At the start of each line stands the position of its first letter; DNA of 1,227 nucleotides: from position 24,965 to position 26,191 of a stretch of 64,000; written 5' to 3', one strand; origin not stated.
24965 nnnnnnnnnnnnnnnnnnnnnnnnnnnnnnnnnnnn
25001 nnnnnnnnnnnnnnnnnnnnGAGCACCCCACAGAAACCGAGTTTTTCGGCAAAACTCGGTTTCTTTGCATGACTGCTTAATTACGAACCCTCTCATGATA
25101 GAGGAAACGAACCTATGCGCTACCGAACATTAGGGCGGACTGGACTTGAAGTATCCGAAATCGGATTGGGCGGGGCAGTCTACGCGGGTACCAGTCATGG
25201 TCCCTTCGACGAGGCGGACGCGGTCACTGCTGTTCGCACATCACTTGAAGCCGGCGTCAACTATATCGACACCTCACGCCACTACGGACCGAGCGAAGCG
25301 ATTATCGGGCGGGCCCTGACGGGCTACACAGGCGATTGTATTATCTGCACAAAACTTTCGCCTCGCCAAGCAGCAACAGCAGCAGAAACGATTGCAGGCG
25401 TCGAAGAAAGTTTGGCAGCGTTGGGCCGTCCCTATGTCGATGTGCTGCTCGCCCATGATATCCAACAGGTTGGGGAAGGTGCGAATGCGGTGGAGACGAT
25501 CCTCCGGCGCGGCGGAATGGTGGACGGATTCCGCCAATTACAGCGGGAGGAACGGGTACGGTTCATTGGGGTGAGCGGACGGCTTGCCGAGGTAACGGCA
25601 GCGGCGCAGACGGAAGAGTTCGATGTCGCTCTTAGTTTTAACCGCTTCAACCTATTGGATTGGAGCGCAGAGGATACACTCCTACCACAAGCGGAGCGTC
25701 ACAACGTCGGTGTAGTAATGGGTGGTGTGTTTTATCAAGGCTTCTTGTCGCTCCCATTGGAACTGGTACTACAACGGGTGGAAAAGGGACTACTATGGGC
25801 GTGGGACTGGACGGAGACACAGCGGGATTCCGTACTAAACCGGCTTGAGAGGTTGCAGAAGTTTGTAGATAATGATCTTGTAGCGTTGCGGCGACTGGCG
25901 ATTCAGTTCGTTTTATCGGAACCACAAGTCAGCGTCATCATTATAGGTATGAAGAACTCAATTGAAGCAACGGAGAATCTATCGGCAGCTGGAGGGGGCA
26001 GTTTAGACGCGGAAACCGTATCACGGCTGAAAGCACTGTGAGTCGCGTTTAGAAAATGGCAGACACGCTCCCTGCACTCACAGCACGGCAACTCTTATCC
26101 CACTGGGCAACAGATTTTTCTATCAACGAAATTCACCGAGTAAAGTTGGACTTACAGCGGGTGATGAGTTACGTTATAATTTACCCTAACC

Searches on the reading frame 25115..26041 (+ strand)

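Call 5: search_protein_families(library=pfam, proteins=[window:25115-26041:+], max_evalue=0.001)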
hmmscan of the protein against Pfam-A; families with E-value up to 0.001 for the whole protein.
window:25115-26041:+ (308 aa): 1 family
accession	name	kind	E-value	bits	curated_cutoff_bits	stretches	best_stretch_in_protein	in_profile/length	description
PF00248.27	Aldo_ket_red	-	2.7e-35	122.3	24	1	15-307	1-288/291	Aldo/keto reductase family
